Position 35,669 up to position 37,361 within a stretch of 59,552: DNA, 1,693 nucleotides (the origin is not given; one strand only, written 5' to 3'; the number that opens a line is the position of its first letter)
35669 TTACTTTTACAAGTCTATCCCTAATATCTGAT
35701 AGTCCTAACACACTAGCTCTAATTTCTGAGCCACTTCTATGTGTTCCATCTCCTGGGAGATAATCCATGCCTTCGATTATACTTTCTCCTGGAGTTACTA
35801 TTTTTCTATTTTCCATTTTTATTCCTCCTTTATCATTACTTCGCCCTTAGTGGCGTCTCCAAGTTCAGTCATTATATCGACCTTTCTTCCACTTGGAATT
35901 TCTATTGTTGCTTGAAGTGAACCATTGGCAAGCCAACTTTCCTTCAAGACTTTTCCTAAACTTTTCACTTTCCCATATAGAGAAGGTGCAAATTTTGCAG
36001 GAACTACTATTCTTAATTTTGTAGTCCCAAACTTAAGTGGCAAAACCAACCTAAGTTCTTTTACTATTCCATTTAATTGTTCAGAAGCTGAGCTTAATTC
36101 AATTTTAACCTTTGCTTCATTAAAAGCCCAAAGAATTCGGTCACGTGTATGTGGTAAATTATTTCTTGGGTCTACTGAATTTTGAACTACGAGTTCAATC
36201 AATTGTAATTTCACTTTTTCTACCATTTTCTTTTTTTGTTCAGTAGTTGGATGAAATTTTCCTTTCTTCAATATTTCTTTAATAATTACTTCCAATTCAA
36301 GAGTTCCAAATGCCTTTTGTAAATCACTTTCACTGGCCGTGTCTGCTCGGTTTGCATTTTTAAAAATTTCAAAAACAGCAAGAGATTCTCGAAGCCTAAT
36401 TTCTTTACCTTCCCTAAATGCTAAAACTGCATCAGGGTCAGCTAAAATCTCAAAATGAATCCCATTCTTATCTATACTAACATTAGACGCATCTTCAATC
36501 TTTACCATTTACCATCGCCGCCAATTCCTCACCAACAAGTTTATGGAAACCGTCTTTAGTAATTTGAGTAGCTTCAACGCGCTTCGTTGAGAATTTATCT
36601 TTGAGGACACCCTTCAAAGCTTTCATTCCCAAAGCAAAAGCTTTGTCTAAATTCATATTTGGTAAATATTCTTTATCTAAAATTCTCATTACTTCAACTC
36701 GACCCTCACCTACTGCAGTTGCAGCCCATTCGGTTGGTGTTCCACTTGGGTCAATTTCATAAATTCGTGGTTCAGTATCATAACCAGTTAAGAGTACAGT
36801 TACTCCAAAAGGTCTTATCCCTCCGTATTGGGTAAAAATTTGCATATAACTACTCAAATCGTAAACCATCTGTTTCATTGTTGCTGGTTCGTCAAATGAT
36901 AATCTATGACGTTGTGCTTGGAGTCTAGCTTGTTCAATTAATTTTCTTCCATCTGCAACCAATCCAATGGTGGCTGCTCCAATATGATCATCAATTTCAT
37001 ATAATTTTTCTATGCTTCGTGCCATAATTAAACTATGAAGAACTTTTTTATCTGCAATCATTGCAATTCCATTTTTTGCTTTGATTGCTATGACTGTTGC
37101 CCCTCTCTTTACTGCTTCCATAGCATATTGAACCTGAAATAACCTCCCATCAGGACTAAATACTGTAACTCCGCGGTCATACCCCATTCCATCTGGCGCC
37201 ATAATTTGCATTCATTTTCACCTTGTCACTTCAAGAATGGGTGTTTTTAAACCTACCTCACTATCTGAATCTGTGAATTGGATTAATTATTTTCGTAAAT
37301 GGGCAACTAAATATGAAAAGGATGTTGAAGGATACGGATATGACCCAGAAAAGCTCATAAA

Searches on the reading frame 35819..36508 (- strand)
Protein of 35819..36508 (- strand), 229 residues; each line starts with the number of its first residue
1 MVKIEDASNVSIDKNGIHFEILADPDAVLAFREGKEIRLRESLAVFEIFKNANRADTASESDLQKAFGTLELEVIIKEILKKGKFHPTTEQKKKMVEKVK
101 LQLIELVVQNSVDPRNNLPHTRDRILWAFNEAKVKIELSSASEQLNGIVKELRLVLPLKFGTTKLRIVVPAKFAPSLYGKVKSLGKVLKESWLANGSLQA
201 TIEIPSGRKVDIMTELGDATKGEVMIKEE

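Call 87: search_protein_families(library=pfam, proteins=[window:35819-36508:-], max_evalue=0.001)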
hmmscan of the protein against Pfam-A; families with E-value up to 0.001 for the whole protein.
window:35819-36508:- (229 aa): 3 families
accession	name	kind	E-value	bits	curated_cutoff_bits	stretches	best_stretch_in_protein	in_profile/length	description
PF01172.24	SBDS_N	-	1.5e-23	83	24.6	1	8-93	3-88/88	Shwachman-Bodian-Diamond syndrome (SBDS) N-terminal domain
PF20268.4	SBDS_C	-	7.4e-13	48.6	27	1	164-227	2-67/71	SBDS protein, C-terminal domain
PF09377.16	SBDS_domain_II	-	8.5e-10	38.8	27.2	1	102-160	2-61/62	SBDS protein, domain II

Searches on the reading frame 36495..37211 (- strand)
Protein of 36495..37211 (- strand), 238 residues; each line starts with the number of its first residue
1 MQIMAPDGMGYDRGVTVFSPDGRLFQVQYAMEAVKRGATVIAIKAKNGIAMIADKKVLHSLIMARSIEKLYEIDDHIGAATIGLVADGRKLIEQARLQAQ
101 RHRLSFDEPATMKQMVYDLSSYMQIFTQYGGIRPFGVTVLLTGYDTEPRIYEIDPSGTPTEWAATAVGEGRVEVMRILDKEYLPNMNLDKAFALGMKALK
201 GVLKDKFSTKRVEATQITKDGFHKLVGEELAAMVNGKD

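Call 87: search_protein_families(library=pfam, proteins=[window:36495-37211:-], max_evalue=0.001)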
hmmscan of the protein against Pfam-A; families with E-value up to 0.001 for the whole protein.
window:36495-37211:- (238 aa): 2 families
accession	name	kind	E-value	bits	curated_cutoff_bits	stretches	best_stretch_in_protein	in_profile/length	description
PF00227.31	Proteasome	-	2.4e-52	177.8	22.4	1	34-214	1-186/189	Proteasome subunit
PF10584.14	Proteasome_A_N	-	1.2e-13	50.9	27.7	1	11-33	1-23/23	Proteasome subunit A N-terminal signature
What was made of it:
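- On HbYX proteasome-docking proteins: psmA at 36495-37211 matches Pfam Proteasome and Proteasome_A_N (call 87).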

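Call 88: search_solved_structures(query=window:36495-37211:-, max_evalue=1e-30, show_alignments=2)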
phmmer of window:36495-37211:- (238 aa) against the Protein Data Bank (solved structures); distinct sequences matched with E-value up to 1e-30: 152 (the best 60 are shown).
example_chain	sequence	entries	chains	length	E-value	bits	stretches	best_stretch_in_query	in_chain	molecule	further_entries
6he5_A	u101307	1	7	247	1.6e-68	233.9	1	9-230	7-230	Proteasome subunit alpha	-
6he8_A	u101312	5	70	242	2.6e-68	233.2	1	9-230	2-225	Proteasome subunit alpha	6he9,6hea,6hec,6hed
1j2p_A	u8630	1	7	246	1.3e-66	227.6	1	8-230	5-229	Proteasome alpha subunit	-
1j2q_A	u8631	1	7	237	6.1e-65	222.2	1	13-230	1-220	Proteasome alpha subunit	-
6he7_A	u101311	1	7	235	2.9e-64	220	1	15-230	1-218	Proteasome subunit alpha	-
9s34_H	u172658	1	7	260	9.4e-64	218.3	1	5-231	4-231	Proteasome subunit alpha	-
3h4p_A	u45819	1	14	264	1.1e-60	208.2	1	3-233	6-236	Proteasome subunit alpha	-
2ku1_A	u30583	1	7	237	9.2e-59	202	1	7-228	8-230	Proteasome subunit alpha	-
1pma_A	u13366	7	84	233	1.1e-58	201.8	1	8-228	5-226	PROTEASOME | Proteasome alpha subunit | Proteasome subunit alpha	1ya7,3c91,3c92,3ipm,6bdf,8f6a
8f7k_A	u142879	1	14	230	1.7e-58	201.1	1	9-228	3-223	Proteasome subunit alpha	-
6utf_O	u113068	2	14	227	3.5e-58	200.1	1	11-228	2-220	Proteasome subunit alpha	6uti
9buz_A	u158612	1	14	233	5.3e-58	199.5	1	8-228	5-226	Proteasome subunit alpha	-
8f66_A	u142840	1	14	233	5.4e-58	199.5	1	8-228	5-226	Proteasome subunit alpha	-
1yar_A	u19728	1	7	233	7.2e-58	199.1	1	8-228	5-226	Proteasome alpha subunit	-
3jrm_A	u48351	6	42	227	9.3e-58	198.7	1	11-228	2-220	Proteasome subunit alpha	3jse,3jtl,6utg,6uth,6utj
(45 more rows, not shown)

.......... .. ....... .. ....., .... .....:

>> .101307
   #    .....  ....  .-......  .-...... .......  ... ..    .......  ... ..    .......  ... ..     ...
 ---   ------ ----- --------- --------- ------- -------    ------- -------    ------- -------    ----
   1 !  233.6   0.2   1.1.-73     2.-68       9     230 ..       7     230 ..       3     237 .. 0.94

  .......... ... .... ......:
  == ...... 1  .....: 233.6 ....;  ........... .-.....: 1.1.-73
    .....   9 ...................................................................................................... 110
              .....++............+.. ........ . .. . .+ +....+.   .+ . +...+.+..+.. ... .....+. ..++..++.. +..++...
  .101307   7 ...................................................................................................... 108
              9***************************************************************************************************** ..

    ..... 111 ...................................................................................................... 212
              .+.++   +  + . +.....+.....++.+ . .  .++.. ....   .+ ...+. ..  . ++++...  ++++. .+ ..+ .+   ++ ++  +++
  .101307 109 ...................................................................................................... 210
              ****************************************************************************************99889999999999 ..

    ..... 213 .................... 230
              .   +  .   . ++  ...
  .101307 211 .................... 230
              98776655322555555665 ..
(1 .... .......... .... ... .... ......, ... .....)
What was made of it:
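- On HbYX proteasome-docking proteins: The aligned region includes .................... and SIEKLY (call 88).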
